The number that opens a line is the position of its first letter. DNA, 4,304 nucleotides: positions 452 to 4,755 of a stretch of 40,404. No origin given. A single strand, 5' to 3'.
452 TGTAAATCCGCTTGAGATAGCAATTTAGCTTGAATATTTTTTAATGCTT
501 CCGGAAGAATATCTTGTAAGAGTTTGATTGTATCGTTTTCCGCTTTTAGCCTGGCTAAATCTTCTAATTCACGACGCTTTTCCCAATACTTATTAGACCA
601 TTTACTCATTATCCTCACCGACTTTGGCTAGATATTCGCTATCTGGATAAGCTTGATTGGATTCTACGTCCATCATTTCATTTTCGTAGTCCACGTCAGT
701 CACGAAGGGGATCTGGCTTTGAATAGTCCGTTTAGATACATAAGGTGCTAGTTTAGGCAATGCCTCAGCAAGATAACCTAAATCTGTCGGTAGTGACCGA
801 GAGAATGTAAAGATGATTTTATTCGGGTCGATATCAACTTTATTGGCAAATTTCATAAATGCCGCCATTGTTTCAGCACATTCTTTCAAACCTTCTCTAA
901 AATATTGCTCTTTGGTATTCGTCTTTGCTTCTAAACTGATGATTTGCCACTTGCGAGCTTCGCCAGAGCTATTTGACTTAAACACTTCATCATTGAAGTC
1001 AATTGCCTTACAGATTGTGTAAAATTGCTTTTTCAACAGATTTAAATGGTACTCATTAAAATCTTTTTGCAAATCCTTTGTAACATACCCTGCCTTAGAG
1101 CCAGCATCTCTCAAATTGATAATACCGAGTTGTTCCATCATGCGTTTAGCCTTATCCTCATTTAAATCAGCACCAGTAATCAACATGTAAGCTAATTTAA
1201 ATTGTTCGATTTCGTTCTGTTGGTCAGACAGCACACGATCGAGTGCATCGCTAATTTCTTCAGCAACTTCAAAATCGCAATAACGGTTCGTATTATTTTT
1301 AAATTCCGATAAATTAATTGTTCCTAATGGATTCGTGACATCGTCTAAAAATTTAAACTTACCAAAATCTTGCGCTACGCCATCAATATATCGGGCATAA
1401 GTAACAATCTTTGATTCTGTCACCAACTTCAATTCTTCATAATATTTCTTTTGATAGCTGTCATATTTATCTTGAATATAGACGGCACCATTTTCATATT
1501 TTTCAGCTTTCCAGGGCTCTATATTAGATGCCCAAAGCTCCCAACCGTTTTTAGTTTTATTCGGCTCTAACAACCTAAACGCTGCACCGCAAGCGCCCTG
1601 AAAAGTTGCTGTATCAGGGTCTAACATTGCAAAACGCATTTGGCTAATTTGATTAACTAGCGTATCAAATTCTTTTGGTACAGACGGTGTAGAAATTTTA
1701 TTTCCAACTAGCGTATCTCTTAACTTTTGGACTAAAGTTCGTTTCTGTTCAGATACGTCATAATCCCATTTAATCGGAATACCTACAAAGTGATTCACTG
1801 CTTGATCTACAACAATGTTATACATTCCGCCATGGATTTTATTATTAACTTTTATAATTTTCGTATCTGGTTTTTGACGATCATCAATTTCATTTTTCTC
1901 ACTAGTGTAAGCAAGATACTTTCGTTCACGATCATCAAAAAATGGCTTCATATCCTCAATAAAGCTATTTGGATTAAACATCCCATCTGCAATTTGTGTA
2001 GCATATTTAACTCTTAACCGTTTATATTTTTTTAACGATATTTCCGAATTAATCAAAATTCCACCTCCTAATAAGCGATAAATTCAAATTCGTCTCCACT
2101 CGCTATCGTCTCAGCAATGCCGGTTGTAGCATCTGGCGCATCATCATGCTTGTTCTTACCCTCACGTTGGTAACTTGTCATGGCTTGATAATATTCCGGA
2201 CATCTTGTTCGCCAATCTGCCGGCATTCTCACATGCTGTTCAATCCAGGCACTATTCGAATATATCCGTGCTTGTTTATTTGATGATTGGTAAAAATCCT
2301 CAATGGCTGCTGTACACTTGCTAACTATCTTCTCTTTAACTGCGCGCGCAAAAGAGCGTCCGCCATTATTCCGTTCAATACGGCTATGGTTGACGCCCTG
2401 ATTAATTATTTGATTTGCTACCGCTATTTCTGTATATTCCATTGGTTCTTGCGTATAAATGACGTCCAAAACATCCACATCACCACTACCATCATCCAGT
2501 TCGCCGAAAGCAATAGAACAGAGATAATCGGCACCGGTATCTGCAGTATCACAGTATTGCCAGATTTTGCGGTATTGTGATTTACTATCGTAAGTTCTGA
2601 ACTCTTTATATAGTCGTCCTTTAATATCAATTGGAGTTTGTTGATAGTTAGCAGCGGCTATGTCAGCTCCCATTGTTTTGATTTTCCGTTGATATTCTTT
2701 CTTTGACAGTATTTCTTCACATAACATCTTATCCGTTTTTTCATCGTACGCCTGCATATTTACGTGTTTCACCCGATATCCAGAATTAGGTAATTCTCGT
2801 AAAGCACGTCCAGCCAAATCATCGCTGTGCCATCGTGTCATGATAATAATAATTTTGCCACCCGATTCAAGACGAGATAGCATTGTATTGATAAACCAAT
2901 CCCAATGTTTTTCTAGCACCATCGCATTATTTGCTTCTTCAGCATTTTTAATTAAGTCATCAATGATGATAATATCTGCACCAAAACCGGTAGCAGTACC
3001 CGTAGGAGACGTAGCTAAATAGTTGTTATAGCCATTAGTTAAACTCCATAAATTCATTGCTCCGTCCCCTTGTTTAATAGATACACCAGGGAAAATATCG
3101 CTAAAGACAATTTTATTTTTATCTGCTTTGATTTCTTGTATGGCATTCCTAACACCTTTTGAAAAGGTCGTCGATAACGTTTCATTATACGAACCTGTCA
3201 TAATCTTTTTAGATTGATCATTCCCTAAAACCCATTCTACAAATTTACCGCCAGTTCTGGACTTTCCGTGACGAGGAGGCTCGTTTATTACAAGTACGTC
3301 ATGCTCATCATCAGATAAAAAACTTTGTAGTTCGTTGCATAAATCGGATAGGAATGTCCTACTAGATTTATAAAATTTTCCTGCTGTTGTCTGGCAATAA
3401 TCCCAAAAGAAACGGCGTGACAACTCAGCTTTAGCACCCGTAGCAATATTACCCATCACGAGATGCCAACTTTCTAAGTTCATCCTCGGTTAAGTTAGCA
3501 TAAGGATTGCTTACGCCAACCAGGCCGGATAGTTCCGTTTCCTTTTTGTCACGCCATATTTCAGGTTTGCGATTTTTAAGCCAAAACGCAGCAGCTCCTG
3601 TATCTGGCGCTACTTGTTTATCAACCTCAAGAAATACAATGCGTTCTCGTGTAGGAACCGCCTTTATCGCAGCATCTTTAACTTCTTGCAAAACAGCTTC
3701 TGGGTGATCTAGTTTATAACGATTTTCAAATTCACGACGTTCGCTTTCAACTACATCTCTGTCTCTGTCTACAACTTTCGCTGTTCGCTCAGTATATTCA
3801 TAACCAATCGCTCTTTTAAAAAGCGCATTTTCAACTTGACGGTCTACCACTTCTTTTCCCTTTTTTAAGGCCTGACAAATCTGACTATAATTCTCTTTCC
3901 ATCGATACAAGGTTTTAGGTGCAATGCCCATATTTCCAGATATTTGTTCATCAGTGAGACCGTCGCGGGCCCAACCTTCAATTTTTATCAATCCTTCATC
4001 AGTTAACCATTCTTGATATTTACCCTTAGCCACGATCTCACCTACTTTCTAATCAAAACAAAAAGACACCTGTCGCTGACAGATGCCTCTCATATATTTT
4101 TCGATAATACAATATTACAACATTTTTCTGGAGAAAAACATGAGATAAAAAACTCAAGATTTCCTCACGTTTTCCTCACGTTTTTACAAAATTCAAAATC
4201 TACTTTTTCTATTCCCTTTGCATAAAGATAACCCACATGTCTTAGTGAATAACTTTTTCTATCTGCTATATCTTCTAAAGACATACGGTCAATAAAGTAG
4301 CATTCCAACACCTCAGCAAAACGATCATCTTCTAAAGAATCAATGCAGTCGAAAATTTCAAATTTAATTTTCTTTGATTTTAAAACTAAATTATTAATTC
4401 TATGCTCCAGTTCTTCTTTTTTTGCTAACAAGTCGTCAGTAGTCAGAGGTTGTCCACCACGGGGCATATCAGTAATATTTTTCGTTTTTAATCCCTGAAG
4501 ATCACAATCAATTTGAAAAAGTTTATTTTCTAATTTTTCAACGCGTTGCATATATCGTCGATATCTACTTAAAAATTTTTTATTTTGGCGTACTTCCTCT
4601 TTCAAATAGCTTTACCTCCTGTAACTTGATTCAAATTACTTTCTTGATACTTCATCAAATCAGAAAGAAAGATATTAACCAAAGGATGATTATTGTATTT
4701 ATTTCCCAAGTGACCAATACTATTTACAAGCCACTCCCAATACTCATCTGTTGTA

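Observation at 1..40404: The window is a closed, circularly permuted phage genome: the minor head gene is split by the window boundary and rejoins in frame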

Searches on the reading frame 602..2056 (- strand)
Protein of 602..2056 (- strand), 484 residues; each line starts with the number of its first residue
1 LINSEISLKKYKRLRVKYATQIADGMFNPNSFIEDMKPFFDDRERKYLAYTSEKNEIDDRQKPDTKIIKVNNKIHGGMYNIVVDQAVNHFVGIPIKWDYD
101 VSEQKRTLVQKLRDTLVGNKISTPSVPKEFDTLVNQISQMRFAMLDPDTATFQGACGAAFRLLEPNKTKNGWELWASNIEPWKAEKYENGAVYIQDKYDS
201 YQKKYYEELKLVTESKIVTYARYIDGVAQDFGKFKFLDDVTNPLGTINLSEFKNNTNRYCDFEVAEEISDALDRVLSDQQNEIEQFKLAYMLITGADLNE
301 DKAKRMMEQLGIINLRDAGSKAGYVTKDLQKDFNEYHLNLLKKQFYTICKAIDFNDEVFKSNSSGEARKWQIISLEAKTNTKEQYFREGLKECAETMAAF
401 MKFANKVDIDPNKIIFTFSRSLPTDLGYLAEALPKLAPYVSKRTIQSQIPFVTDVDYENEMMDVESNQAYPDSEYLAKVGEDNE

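Call 22: search_protein_families(library=phrogs, proteins=[window:602-2056:-], max_evalue=0.001)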
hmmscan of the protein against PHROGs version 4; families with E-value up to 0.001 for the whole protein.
window:602-2056:- (484 aa): 3 families
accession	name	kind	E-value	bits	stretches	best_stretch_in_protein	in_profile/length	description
phrog_64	-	head and packaging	9.5e-80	269.6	1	31-477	80-506/547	portal protein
phrog_9064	-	head and packaging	2.4e-20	74.1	1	262-468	4-208/228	portal protein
phrog_8418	-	head and packaging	5e-17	63.3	1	370-474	3-109/136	portal protein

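Call 41: search_protein_families(library=ncbifam, proteins=[window:602-2056:-], max_evalue=0.01)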
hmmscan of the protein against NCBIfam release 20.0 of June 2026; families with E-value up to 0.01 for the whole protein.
window:602-2056:- (484 aa): 1 family
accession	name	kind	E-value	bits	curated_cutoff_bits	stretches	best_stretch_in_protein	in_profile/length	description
TIGR01538.1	portal_SPP1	equivalog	7e-32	110.9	165.85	1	207-466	165-425/426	phage portal protein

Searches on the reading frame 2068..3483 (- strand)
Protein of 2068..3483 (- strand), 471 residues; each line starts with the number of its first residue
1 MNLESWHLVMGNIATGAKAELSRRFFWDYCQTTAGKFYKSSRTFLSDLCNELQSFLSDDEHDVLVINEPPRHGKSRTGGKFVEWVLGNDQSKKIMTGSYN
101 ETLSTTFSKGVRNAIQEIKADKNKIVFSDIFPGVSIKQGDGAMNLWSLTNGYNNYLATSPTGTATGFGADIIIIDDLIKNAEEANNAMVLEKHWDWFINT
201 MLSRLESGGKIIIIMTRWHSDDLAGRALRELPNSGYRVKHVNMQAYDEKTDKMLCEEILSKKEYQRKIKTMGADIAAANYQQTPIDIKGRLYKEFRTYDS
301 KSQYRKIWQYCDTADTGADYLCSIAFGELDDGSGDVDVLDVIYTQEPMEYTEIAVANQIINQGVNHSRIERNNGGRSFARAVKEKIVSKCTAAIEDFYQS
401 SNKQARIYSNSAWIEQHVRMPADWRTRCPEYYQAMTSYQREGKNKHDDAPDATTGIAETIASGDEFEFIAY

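Call 22: search_protein_families(library=phrogs, proteins=[window:2068-3483:-], max_evalue=0.001)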
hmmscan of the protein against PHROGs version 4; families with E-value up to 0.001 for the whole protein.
window:2068-3483:- (471 aa): 5 families
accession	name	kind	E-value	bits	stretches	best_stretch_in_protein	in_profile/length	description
phrog_30251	-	head and packaging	2.8e-176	589.1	1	14-450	9-450/799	terminase large subunit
phrog_38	-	head and packaging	1.4e-100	339.1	1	18-462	266-705/760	terminase large subunit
phrog_4758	-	head and packaging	3.6e-55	188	1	14-249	8-239/243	terminase large subunit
phrog_5573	-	head and packaging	3.2e-34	119.5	1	233-463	7-237/250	terminase large subunit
phrog_8148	-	head and packaging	6.9e-26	91.3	1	10-70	4-64/64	terminase small subunit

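Call 32: search_solved_structures(query=window:2068-3483:-, max_evalue=0.01)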
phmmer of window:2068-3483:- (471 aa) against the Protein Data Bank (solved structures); distinct sequences matched with E-value up to 0.01: 0.
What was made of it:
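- Tried and rejected: TerL had no PDB sequence match (call 32).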

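Call 33: search_protein_families(library=pfam, proteins=[window:2068-3483:-], max_evalue=0.01)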
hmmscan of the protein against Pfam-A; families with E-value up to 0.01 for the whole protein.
window:2068-3483:- (471 aa): 2 families
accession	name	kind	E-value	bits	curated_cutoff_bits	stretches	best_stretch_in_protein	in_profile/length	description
PF03237.21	Terminase_6N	-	8.2e-07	29.3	22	1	66-251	2-175/215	Terminase large subunit, T4likevirus-type, N-terminal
PF22530.2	Terminase-T7_RNaseH-like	-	0.00029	21.5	27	1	354-410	42-98/108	Terminase Bacteriophage T7, Ribonuclease H-like domain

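Call 41: search_protein_families(library=ncbifam, proteins=[window:2068-3483:-], max_evalue=0.01)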
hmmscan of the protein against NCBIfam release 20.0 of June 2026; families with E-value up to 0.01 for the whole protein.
window:2068-3483:- (471 aa): 2 families
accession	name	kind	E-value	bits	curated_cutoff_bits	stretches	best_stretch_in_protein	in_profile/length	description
TIGR01630.1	psiM2_ORF9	equivalog_domain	2.2e-27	96.3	41.65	1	319-460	1-140/142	phage terminase large subunit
NF033889.1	termin_lrg_T7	equivalog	2.5e-11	43.1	150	1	250-410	279-437/500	phage terminase large subunit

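Call 42: search_dna_similar(query=window:2068-3483:-, collection=phages, mode=protein, max_rows=40, rows=spread)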
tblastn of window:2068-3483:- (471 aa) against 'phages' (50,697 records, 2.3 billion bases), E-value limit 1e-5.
Records with a match: 1680; places in all: 1682; records where one place covers at least 80% of the query: 138.
Best place of each record, by identity: 60-80% 69; <60% 1611.
By first word of the organism name: Mycobacterium 479; Microbacterium 273; Gordonia 167; Bacteriophage 54; Acinetobacter 47; Escherichia 41; Klebsiella 41; Brucella 41; Lactococcus 40; Caulobacter 39; and 84 more.
By host as written in the record: Mycobacterium smegmatis mc2 155 338; Gordonia terrae 3612 129; Microbacterium foliorum NRRL B-24224 SEA 111; Microbacterium foliorum NRRL B-24224 104; Mycobacterium smegmatis mc#155 80; - 72; Helicobacter pylori 30; Microbacterium paraoxydans NWU1 27; and 308 more.
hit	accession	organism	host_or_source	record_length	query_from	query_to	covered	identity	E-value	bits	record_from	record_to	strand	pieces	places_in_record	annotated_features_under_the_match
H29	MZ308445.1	Lactococcus phage CAP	Lactococcus lactis subsp. cremoris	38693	2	461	98%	74.3%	0e+0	690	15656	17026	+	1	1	terminase large subunit | terminase small subunit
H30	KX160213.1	Lactococcus phage 98102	Lactococcus lactis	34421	13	462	96%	73.2%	0e+0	664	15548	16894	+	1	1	large terminase subunit | small subunit terminase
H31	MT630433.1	Bacteroides phage vB_BfrS_23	Bacteroides fragilis GB124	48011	64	458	84%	31.7%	2e-50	190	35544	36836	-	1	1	terminase large subunit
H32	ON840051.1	Caudoviricetes sp.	Rattus norvegicus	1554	64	464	85%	27.0%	3e-40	156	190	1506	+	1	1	large terminase protein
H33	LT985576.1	Bacteriophage sp.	-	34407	10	293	60%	31.1%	2e-25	115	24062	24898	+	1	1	record has no annotation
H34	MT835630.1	Bacteriophage sp.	human fecal samples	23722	43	293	53%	32.8%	3e-26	118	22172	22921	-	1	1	record has no annotation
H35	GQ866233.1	Aggregatibacter phage S1249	Aggregatibacter actinomycetemcomitans ...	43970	48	314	57%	29.2%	1e-22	107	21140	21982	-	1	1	putative terminase large subunit TerL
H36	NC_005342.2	Burkholderia phage Bcep43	Burkholderia cepacia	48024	21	313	62%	25.2%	3e-16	88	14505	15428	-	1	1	Bcep43-18: terminase large subunit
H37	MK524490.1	Mycobacterium phage Donny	Mycobacterium smegmatis mc#155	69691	64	317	54%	28.4%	2e-21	103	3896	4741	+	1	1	6: terminase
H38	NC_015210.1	Tsukamurella phage TPA2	Tsukamurella paurometabola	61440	42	292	53%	28.1%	3e-19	97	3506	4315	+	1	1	terL: terminase large subunit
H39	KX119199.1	Helicobacter phage Pt5771G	Helicobacter pylori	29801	17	285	57%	25.7%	9e-11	71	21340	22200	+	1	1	putative terminase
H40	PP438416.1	Microcystis phage Mae-JY24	Microcystis aeruginosa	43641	48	292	52%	27.8%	2e-16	89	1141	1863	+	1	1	terminase large subunit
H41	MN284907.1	Gordonia phage Fireball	Gordonia terrae 3612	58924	42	327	61%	23.5%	2e-12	76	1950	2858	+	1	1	5: terminase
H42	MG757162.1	Mycobacterium phage Opia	Mycobacterium smegmatis mc2 155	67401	64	293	49%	28.6%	1e-19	99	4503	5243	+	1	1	terminase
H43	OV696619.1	Glutamicibacter phage Montesquieu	French washed-rind cheese surface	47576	64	294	49%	28.3%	6e-25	114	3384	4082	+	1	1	Terminase large subunit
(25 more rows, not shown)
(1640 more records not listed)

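Call 43: search_dna_similar(query=window:2068-3483:-, collection=phages, mode=protein, max_rows=60, rows=best, max_evalue=1e-100)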
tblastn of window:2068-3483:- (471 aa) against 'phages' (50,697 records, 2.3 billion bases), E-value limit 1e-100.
Records with a match: 80; places in all: 81; records where one place covers at least 80% of the query: 80.
Best place of each record, by identity: 60-80% 69; <60% 11.
By first word of the organism name: Streptococcus 33; Lactococcus 29; Clostridium 8; Bacteriophage 4; Fusobacterium 2; Terrisporobacter 1; Clostridioides 1; Flyfo 1; Lysinibacillus 1.
By host as written in the record: Streptococcus thermophilus 14; - 11; Lactococcus lactis 11; Streptococcus thermophilus ST64987 8; Lactococcus cremoris DGCC6073 2; Lactococcus lactis DGCC7180 2; Clostridium tetani ATCC 9441 2; Lactococcus lactis subsp. cremoris 1; and 29 more.
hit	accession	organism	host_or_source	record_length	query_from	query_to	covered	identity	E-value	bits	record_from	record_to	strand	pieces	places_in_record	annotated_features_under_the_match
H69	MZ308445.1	Lactococcus phage CAP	Lactococcus lactis subsp. cremoris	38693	2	461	98%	74.3%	0e+0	690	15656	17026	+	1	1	terminase large subunit | terminase small subunit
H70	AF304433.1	Lactococcus phage TP901-1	-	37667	2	462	98%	74.0%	0e+0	696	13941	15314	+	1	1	terL: TerL | terS: TerS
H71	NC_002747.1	Lactococcus phage TP901-1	Lactococcus lactis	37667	2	462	98%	74.0%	0e+0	696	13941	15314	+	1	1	terL: terminase large subunit | terS: terminase small subunit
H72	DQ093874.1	Lactococcus phage TP901-1C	-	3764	2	462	98%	74.0%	0e+0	695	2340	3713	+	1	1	terL: TerL | terS: TerS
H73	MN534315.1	Lactococcus phage proPhi1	Lactotoccus lactis subsp. cremoris TIFN1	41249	2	462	98%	74.0%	0e+0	695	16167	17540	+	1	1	terminase large subunit/endonuclease | terminase small subunit/endonuclease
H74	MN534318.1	Lactococcus phage proPhi5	Lactococcus lactis subsp. cremoris TIFN5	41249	2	462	98%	74.0%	0e+0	695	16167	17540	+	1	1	terminase large subunit/endonuclease | terminase small subunit/endonuclease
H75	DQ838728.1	Lactococcus phage P335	Lactococcus lactis F7/2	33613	2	462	98%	73.8%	0e+0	692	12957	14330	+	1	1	putative large terminase subunit | putative small terminase subunit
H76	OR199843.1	Lactococcus phage P335ev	Lactococcus sp.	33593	2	462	98%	73.8%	0e+0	692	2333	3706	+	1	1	record has no annotation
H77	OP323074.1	Lactococcus phage D4044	Lactococcus lactis DGCC7204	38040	3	462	98%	73.9%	0e+0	691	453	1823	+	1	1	terminase-like family protein | hypothetical protein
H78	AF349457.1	Lactococcus phage ul36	-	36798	3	462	98%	73.7%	0e+0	691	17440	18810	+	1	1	putative terminase large subunit | putative terminase small subunit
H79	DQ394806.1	Lactococcus phage ul36.k1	Lactococcus lactis SMQ-86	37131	3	462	98%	73.7%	0e+0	691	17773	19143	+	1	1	putative terminase subunit 2 | putative terminase subunit 1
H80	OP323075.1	Lactococcus phage D4351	Lactococcus lactis DGCC7127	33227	3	462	98%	73.7%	0e+0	691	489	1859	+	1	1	terminase-like family protein | hypothetical protein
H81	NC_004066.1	Lactococcus phage ul36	Lactococcus lactis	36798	3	462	98%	73.7%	0e+0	691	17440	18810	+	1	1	terminase large subunit | terminase small subunit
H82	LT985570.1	Bacteriophage sp.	-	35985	3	462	98%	73.5%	0e+0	687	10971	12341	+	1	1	record has no annotation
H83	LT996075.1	Bacteriophage sp.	-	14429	3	461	97%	73.6%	0e+0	691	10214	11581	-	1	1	record has no annotation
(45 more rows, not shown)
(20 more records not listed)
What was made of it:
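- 2068..3483 (-): Terminase large subunit, 74% identical to TP901-1 TerL. Calls 22, 33, 41, 43.
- On Headful (pac) packaging phage: TerL is 74% identical to TP901-1, Tuc2009 and ul36 TerL (call 43).
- Closest known: Lactococcus P335-group phages TP901-1, Tuc2009 and ul36. Same: TerL is 73-74% identical over 98% of its length (call 43).
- Packaging: TerL is 74% identical over 98% of its length to TP901-1, Tuc2009, ul36 and P335 (call 43). TerL is of the TP901-1 type (call 43).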

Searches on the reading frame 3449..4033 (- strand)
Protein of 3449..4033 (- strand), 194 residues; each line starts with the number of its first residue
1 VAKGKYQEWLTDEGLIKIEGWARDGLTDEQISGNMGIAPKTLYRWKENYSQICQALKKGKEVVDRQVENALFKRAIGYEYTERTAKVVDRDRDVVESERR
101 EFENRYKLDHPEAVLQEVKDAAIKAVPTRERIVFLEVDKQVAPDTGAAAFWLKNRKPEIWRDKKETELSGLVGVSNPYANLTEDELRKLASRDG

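Call 22: search_protein_families(library=phrogs, proteins=[window:3449-4033:-], max_evalue=0.001)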
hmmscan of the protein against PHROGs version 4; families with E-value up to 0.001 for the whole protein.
window:3449-4033:- (194 aa): 5 families
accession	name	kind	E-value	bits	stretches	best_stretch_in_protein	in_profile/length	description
phrog_309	-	head and packaging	8.7e-65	220.8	1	1-192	133-287/319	terminase small subunit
phrog_28310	-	unknown function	5.5e-34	117.3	1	5-76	3-74/76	-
phrog_23444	-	head and packaging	1.8e-11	45.2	1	33-89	5-65/126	terminase small subunit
phrog_4102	-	head and packaging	8.7e-07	30.3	1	10-170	15-120/166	terminase small subunit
phrog_2538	-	head and packaging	0.00084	20.4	0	17-50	10-43/129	terminase small subunit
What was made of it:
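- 3449..4033 (-): Terminase small subunit. This is the usual neighbourhood of a pac site; none was identified. phrog_309 E=8.7e-65 (call 22).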

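Call 41: search_protein_families(library=ncbifam, proteins=[window:3449-4033:-], max_evalue=0.01)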
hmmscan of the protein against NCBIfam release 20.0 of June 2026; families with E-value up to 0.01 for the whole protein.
window:3449-4033:- (194 aa): 0 families

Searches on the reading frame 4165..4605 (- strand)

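Call 22: search_protein_families(library=phrogs, proteins=[window:4165-4605:-], max_evalue=0.001)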
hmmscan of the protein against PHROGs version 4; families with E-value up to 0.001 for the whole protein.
window:4165-4605:- (146 aa): 2 families
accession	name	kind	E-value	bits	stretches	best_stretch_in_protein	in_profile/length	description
phrog_36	-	transcription regulation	4.2e-17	63.5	1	1-135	49-183/220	transcriptional regulator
phrog_248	-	transcription regulation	1.5e-05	26.1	1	2-124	19-122/161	transcriptional activator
